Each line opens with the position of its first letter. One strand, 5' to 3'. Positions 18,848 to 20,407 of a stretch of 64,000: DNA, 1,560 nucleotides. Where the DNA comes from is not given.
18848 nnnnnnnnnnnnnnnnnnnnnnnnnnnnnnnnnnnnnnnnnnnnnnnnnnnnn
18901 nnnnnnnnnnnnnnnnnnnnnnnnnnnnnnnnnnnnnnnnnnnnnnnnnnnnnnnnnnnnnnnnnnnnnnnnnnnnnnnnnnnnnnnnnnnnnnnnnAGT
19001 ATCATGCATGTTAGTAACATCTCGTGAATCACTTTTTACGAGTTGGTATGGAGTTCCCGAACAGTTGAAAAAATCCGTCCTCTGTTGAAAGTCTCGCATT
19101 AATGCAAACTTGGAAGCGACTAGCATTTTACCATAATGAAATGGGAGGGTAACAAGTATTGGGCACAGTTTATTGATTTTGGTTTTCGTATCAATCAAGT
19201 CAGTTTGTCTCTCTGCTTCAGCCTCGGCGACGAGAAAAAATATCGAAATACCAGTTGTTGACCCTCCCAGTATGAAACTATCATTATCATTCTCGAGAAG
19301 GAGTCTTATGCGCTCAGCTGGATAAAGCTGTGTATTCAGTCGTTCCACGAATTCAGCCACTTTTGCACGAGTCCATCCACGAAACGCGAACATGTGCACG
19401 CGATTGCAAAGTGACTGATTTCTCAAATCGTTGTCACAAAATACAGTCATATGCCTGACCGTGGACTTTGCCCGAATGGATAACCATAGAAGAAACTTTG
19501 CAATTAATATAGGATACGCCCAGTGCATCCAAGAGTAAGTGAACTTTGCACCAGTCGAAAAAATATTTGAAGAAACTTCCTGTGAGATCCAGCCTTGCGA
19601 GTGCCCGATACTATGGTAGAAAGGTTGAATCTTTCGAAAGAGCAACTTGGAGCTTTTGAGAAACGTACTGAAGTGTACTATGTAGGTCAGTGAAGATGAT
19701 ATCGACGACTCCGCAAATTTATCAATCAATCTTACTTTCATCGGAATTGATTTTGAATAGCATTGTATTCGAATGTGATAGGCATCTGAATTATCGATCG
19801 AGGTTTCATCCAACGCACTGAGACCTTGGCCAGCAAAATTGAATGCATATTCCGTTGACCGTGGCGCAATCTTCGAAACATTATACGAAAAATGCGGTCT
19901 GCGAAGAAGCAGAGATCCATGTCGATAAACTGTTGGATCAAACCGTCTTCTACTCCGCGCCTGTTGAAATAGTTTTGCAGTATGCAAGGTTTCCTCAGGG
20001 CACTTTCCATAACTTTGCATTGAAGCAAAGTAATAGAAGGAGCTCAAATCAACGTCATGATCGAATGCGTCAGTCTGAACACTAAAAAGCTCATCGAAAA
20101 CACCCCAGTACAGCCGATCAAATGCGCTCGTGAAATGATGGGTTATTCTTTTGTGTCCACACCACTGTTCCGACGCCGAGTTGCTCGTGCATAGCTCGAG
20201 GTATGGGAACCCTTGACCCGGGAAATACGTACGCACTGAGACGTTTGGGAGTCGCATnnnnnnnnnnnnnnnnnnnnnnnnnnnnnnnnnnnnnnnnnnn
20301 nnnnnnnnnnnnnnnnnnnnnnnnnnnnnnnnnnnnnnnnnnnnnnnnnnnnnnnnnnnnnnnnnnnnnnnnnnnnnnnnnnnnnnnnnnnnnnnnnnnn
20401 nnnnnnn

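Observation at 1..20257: Giant intronless modular PKS built from AT-less KS-KR-ACP modules behind a loading AT-ACP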

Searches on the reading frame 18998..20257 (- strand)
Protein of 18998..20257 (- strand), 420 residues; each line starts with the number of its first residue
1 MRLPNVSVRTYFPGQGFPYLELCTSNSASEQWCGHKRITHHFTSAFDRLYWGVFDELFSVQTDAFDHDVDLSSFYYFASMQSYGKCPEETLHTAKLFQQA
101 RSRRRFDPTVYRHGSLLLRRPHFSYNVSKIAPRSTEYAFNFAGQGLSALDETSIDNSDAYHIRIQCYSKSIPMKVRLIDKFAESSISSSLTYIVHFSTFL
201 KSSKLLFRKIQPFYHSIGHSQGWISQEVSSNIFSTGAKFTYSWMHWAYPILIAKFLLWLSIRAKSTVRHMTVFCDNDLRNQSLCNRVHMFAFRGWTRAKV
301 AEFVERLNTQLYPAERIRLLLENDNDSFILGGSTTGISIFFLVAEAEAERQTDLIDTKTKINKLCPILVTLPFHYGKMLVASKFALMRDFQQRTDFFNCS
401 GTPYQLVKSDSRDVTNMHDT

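Call 43: find_related_loci(query=A1, collection=metagenome_contigs, flank=6000)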
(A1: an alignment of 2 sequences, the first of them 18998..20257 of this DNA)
Query A1 (420 aa) in metagenome_contigs; peptide patterns used: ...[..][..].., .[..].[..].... (x = any residue, [..] = any of these).
256 stretches matched a pattern; 3 encode a relative of the query (tblastn E <= 1e-3); 3 distinct loci.
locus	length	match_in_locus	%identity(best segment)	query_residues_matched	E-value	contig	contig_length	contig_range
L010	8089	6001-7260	100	1-420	0e+0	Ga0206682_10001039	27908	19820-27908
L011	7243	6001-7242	100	1-414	0e+0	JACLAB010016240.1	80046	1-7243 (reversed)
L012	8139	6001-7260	94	1-420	0e+0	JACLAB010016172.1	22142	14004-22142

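Call 47: predict_structure(alignment_id=A1)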
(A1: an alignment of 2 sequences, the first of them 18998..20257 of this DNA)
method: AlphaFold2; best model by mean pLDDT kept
length: 420 residues; sequences in the alignment: 2
mean_pLDDT: 31.6   pTM: 0.26
mean pLDDT of the five models: 31.6, 30.1, 30.0, 29.0, 28.6
residues with pLDDT >= 90: 0; 70-90: 24; 50-70: 38; < 50: 358
segments of 3 or more residues with pLDDT < 50: 1-288, 351-420
pLDDT, mean of each block of 10 residues (from residue 1): 22 24 27 25 29 27 24 24 24 24 23 20 20 18 20 21 20 21 26 32 27 22 23 26 27 32 23 24 37 67 84 74 61 64 61 36 31 32 31 29 24 26
secondary structure, 60 per line:
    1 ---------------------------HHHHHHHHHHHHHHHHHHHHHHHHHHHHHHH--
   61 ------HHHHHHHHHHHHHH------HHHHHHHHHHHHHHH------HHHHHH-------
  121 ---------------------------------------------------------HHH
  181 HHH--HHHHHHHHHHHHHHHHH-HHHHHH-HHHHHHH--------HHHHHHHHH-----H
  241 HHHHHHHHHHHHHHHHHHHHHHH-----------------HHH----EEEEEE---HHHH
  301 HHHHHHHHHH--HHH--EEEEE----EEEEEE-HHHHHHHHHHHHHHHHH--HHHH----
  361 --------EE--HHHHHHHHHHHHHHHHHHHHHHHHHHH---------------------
elements in order: H28-58 H67-80 H87-101 H108-113 H178-183 H186-202 H204-209 H211-217 H226-234 H240-263 E288-293 H297-310 E318-322 E327-332 H334-350 H353-356 H373-399
